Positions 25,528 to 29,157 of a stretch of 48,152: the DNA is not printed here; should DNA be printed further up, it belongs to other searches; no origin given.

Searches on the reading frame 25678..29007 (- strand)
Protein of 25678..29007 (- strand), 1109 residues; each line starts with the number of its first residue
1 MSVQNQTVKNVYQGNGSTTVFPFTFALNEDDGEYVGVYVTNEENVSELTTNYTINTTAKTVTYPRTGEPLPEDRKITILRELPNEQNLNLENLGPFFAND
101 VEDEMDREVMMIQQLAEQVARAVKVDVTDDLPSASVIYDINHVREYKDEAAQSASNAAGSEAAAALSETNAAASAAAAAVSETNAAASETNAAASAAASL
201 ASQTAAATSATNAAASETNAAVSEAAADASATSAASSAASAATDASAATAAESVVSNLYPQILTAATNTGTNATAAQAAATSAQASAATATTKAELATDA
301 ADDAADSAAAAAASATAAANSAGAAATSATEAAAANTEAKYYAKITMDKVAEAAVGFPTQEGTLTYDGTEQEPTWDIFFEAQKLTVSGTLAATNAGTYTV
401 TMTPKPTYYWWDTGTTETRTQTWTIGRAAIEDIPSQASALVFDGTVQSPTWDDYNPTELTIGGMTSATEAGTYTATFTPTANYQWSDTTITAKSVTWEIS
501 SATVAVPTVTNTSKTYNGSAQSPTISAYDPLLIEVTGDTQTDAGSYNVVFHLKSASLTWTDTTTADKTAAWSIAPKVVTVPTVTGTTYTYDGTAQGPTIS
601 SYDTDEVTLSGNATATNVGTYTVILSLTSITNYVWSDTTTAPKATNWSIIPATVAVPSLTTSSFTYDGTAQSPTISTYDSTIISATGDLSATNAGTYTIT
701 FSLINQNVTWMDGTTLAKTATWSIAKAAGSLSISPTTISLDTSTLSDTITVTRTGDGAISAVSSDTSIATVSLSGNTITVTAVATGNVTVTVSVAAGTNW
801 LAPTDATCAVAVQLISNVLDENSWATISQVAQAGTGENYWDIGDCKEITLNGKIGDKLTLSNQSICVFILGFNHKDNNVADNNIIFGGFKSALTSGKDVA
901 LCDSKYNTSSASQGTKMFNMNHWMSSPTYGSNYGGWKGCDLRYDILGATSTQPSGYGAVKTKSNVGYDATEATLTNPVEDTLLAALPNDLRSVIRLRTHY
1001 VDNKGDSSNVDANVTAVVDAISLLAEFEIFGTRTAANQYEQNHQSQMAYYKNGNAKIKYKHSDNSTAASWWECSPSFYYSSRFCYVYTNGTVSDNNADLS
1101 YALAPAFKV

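Call 64: search_protein_families(library=phrogs, proteins=[window:25678-29007:-], max_evalue=0.0001)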
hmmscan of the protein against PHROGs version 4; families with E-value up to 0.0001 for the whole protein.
window:25678-29007:- (1109 aa): 10 families
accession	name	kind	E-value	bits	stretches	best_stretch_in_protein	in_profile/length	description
phrog_37900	-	unknown function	1.4e-209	698.7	3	577-1108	136-632/633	-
phrog_1419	-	tail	1.9e-22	80.2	1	94-346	87-330/793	tail protein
phrog_1640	-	tail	4.1e-20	73.5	1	1-123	1-125/765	tail protein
phrog_13893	-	tail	4.1e-16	59.5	1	1-125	1-127/648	tail protein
phrog_38237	-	unknown function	5.7e-11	42.4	1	1-126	1-128/697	-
phrog_17220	-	unknown function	2.2e-10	40.5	1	1-156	1-156/868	-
phrog_13481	-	tail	5.9e-09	36.4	1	10-286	23-295/596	tail fiber protein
phrog_35823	-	unknown function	2.8e-06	26.7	1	143-257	130-248/1152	-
phrog_24369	-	tail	9.4e-06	24.4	1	98-231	71-201/1396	tail fiber protein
phrog_24159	-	tail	4.6e-05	22.8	1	119-293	104-272/972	tail fiber protein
